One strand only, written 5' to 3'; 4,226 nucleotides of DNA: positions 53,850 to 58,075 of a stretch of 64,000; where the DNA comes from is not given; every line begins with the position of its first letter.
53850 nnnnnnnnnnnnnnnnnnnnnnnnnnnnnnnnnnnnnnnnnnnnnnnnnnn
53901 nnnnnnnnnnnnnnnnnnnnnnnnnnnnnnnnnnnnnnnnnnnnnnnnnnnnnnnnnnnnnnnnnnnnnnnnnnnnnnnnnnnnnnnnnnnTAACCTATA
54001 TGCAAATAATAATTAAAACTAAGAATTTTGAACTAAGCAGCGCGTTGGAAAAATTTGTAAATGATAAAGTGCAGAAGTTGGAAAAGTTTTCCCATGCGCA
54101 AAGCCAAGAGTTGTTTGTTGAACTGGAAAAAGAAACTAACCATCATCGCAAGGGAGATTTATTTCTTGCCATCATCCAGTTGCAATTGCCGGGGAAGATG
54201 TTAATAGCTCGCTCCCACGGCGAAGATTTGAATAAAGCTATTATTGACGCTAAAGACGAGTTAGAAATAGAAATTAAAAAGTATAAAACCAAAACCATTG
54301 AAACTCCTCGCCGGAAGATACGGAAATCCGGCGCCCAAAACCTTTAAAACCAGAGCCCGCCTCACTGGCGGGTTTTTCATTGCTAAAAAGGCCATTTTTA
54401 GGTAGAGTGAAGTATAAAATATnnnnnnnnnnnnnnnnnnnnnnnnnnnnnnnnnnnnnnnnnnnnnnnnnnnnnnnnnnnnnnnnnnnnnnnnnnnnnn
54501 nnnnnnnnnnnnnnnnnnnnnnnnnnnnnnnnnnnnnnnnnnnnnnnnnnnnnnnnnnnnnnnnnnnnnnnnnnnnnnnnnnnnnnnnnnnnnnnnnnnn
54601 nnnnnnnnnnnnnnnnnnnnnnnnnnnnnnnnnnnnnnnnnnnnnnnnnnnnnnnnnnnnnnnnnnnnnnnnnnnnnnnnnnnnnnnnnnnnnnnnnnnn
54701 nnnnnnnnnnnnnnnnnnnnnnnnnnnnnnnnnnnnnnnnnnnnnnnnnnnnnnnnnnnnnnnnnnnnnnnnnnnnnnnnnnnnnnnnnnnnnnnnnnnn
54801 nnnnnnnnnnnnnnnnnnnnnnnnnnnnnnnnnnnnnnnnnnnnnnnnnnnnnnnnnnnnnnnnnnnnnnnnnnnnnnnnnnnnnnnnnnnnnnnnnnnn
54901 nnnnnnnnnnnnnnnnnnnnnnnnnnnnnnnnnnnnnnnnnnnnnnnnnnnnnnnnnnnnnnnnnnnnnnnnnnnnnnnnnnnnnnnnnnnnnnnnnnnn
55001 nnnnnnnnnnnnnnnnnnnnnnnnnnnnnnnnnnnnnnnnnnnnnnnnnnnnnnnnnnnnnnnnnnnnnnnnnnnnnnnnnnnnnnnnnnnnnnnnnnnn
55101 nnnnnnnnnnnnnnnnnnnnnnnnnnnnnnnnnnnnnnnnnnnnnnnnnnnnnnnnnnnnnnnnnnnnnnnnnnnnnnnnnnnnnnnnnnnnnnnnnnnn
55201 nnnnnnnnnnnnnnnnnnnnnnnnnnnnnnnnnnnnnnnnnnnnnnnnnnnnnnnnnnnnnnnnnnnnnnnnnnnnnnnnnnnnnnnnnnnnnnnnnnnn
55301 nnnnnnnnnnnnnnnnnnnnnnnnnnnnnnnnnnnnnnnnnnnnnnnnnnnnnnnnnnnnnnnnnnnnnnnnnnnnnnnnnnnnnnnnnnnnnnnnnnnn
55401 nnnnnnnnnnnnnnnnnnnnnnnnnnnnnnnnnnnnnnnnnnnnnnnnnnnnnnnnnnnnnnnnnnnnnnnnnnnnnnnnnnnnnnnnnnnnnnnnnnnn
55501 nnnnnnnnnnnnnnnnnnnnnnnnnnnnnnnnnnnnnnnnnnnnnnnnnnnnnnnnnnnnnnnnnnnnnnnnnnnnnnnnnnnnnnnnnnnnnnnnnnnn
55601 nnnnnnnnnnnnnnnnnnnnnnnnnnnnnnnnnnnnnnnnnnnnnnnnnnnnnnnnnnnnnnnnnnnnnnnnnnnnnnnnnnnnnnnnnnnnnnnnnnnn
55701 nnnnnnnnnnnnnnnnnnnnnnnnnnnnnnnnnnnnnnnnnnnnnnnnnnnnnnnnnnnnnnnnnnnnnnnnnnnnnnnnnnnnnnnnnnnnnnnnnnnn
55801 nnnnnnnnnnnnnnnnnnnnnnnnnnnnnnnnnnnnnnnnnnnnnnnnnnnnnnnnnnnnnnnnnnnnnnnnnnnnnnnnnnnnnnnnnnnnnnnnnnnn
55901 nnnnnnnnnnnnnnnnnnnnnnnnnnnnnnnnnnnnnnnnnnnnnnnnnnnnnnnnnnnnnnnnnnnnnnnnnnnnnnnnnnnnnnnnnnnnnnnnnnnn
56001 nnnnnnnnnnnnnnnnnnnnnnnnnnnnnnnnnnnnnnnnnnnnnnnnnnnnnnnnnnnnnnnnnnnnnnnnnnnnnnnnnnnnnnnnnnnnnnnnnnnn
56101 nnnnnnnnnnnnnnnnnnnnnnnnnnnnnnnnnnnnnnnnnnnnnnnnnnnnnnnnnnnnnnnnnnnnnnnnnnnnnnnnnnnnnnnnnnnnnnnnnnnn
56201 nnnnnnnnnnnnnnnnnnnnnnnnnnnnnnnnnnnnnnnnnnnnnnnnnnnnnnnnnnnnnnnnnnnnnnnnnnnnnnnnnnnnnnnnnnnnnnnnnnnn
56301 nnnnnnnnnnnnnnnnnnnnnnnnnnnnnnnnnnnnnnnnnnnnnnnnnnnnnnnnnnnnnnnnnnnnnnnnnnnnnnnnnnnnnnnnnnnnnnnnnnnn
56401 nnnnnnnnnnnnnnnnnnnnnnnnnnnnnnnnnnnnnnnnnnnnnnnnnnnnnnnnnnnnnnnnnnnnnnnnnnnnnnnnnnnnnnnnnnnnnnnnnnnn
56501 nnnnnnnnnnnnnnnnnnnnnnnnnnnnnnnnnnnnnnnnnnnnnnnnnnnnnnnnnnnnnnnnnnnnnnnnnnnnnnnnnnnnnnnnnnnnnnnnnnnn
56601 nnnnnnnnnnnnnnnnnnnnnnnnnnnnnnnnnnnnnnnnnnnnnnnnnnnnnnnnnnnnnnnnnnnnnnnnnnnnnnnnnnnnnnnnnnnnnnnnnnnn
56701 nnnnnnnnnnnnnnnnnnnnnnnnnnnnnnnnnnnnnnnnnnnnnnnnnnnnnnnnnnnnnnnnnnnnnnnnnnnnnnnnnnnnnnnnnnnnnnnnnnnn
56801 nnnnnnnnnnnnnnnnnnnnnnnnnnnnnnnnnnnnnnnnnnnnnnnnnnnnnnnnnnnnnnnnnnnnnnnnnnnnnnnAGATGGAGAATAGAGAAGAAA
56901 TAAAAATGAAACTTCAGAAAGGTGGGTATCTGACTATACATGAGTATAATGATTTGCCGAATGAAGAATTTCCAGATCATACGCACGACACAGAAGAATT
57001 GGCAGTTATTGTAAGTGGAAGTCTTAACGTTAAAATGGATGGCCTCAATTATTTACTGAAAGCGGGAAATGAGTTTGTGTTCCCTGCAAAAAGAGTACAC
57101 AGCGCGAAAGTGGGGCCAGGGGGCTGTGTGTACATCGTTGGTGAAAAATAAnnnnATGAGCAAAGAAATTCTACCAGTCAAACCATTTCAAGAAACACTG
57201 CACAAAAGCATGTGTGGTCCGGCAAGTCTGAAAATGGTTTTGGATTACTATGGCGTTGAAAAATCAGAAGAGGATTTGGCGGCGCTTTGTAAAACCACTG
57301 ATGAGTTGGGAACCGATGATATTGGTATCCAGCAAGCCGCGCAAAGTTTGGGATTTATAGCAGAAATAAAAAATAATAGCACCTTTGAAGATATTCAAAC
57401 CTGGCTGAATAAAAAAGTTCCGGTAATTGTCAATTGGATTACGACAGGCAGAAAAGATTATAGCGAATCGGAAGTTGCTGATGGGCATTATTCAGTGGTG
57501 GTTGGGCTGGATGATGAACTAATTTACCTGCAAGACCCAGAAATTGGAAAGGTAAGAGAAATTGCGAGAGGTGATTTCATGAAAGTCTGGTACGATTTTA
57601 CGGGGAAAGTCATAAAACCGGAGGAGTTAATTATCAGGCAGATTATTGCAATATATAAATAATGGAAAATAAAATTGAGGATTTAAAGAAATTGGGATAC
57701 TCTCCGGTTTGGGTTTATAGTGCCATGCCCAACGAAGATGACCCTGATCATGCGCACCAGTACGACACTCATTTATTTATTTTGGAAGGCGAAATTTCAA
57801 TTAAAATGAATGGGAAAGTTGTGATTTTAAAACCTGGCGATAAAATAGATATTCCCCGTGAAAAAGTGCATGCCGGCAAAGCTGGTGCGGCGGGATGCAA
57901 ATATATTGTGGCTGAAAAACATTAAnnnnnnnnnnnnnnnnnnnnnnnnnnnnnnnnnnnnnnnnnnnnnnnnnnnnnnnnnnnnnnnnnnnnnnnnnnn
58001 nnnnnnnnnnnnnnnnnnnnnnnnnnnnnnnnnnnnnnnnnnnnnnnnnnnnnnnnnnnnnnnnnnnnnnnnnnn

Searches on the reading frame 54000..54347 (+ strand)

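Call 75: search_protein_families(library=pfam, proteins=[window:54000-54347:+])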
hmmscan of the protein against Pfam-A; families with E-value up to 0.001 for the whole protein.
window:54000-54347:+ (115 aa): 1 family
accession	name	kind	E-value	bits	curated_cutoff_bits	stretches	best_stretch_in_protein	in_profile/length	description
PF02482.25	Ribosomal_S30AE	-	1.6e-14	54.8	23.7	1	3-98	1-86/88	Sigma 54 modulation protein / S30EA ribosomal protein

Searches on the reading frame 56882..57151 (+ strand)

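Call 12: search_protein_families(library=pfam, proteins=[window:56882-57151:+])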
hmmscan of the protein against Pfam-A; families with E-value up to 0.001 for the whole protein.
window:56882-57151:+ (89 aa): 2 families
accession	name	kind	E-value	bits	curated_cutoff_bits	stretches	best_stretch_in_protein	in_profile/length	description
PF07883.17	Cupin_2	-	1.3e-09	38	27.2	1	26-75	7-56/70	Cupin domain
PF02311.25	AraC_binding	-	2.6e-08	34.1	21.1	1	22-82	8-69/135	AraC-like ligand binding domain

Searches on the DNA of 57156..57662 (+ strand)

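Call 56: search_rna_families(source=L009, start=1100, end=1500, threshold=evalue, max_evalue=10, show_alignments=2)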
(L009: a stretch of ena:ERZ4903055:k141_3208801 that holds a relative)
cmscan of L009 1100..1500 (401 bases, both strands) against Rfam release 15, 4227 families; matches with E-value up to 10: 9.
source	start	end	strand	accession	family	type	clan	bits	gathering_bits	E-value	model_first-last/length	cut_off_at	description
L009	1360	1483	+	RF01591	snoR15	Gene; snRNA; snoRNA; CD-box;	-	24.2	50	0.73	1-131/131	no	small nucleolar RNA snoR15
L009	1401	1482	+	RF00527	snoMe28S-G3255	Gene; snRNA; snoRNA; CD-box;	CL00066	21.4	44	3.4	1-84/84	no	Small nucleolar RNA Me28S-Gm3255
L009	1408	1480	+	RF02289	TtnuCD13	Gene; snRNA; snoRNA; CD-box;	-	19.2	75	1.2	1-63/63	no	Tetrahymena snoRNA TtnuCD13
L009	1201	1280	+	RF02059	STnc50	Gene; sRNA;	-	18.5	55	1.5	1-84/84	no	Salmonella enterica sRNA STnc40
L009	1100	1141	+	RF00221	SNORD43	Gene; snRNA; snoRNA; CD-box;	CL00059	17.8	45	0.4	1-64/64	no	Small nucleolar RNA SNORD43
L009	1411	1481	+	RF00181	SNORD113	Gene; snRNA; snoRNA; CD-box;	CL00069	15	36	4.6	1-74/74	no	Small nucleolar RNA SNORD113/SNORD114 family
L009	1322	1390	+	RF00202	snoR66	Gene; snRNA; snoRNA; CD-box;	-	13.2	43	8.8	1-76/76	no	Small nucleolar RNA R66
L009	1349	1394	+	RF01699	Clostridiales-1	Gene; sRNA;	-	13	48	3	78-117/166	no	Clostridiales-1 RNA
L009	1101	1185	+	RF01513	Afu_335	Gene; snRNA; snoRNA; CD-box;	-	13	50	8.4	1-96/96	no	A. fumigatus snoRNA Afu_335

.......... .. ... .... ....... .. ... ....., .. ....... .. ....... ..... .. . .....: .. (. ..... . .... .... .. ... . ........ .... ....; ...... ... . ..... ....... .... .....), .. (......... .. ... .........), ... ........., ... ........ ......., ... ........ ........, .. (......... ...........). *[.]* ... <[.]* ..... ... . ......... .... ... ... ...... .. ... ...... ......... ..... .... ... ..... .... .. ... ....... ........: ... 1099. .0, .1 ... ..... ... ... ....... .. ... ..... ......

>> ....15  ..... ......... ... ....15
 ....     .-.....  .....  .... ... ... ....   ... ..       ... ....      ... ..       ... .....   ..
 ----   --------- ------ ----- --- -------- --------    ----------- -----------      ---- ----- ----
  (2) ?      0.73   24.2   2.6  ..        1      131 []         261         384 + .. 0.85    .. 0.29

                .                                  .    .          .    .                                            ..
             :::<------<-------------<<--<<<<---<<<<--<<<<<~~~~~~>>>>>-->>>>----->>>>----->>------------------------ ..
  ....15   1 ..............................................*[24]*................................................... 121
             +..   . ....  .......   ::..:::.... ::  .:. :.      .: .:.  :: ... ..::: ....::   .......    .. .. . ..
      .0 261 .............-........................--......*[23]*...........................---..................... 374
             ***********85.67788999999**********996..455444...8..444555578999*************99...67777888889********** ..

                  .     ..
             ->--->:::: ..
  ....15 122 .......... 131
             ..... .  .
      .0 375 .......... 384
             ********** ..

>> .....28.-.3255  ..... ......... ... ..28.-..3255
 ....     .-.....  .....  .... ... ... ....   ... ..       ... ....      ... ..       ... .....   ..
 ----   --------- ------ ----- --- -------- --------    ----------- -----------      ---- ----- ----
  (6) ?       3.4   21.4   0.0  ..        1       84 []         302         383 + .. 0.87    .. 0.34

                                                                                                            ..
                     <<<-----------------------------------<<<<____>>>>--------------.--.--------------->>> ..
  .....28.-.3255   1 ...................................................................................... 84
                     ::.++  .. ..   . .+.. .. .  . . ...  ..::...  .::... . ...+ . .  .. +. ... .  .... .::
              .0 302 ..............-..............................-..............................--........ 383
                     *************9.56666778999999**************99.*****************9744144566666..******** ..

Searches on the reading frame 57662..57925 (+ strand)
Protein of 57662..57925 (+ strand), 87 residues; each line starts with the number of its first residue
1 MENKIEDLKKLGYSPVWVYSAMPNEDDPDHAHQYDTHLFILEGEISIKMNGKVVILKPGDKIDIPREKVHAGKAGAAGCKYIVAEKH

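Call 12: search_protein_families(library=pfam, proteins=[window:57662-57925:+])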
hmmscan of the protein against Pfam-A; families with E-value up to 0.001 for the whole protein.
window:57662-57925:+ (87 aa): 2 families
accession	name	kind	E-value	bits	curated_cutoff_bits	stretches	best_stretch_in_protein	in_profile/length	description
PF07883.17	Cupin_2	-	6.3e-10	39.1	27.2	1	20-72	4-56/70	Cupin domain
PF06249.18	EutQ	-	0.0006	20.1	21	1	29-67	90-128/152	Ethanolamine utilisation protein EutQ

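Call 14: find_encoding_contigs(protein=window:57662-57925:+, flank=6000, max_places=10)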
Protein window:57662-57925:+ (87 aa): 8 contigs read that carry it; 2 places shown.
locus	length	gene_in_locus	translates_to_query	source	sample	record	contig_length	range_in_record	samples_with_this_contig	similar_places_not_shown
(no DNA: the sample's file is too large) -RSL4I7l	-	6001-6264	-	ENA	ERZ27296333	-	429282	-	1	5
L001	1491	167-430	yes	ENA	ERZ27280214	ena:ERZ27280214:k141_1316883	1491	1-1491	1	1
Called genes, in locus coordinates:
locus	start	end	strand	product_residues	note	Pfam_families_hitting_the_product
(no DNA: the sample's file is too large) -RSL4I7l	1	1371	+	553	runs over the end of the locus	PF01471:PG_binding_1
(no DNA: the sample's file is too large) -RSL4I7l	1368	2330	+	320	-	PF01565:FAD_binding_4, PF02873:MurB_C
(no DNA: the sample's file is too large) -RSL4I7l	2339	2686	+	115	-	PF02482:Ribosomal_S30AE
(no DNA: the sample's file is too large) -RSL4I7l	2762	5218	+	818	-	PF07517:SecA_DEAD, PF01043:SecA_PP_bind, PF21090:P-loop_SecA, PF07516:SecA_SW, PF02810:SEC-C (weak)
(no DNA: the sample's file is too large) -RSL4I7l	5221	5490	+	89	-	PF02311:AraC_binding, PF07883:Cupin_2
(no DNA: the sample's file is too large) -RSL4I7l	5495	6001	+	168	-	PF12385:Peptidase_C70, PF13529:Peptidase_C39_2, PF03412:Peptidase_C39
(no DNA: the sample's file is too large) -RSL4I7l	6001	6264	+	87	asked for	PF07883:Cupin_2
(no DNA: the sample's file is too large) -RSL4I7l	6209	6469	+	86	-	-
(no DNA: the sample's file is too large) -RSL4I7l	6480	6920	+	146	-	PF01243:PNPOx_N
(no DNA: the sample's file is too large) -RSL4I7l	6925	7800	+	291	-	PF00188:CAP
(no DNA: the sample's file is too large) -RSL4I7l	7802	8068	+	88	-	PF12961:DUF3850, PF04266:ASCH (weak)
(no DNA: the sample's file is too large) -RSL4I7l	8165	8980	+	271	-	-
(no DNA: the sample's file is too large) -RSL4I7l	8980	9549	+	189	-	-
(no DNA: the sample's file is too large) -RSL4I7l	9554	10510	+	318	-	-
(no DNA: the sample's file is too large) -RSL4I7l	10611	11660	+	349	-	-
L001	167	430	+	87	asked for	PF07883:Cupin_2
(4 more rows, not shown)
